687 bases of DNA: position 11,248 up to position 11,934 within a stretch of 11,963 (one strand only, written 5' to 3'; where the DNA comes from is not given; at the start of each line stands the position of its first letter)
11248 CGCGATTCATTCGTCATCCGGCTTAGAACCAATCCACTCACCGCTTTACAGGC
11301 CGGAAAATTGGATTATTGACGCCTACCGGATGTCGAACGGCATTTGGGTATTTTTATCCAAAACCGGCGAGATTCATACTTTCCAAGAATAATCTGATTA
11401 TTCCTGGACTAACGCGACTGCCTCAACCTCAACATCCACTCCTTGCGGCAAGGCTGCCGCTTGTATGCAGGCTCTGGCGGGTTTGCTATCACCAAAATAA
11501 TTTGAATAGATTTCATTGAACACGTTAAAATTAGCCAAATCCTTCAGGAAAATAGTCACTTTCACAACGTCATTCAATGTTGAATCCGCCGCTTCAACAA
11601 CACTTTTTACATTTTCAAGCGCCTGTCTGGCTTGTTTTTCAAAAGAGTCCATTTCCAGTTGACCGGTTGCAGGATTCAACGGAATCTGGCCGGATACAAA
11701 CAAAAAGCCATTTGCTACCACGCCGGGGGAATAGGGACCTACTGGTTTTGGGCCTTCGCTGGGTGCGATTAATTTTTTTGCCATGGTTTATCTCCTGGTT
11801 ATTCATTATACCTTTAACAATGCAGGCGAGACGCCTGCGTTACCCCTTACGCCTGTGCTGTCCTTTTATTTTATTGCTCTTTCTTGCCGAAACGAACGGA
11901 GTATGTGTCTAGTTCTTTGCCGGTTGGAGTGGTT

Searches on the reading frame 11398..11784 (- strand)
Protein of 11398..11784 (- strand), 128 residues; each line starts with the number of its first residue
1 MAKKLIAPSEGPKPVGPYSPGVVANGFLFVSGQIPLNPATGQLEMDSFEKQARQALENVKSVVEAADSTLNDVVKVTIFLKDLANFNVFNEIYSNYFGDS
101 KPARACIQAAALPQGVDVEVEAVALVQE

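Call 3: search_protein_families(library=pfam, proteins=[window:11398-11784:-], max_evalue=0.01)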
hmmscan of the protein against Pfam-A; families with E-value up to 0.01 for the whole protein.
window:11398-11784:- (128 aa): 1 family
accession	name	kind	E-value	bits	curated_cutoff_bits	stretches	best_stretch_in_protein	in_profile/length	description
PF01042.26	Ribonuc_L-PSP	-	6.4e-41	139.6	27.3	1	12-125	5-120/121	Endoribonuclease L-PSP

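Call 4: search_protein_families(library=ncbifam, proteins=[window:11398-11784:-], max_evalue=0.01)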
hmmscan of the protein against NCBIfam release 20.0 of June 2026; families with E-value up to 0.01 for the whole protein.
window:11398-11784:- (128 aa): 3 families
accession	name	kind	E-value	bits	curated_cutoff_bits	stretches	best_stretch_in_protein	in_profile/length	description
TIGR00004.1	TIGR00004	subfamily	1.6e-46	157.6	106.25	1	3-125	1-124/125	Rid family detoxifying hydrolase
NF008490.0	PRK11401.1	equivalog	4.4e-31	107.5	222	1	3-125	2-126/129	enamine/imine deaminase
TIGR03610.1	RutC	equivalog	3.2e-30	104.8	169.1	1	1-126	1-126/127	pyrimidine utilization protein C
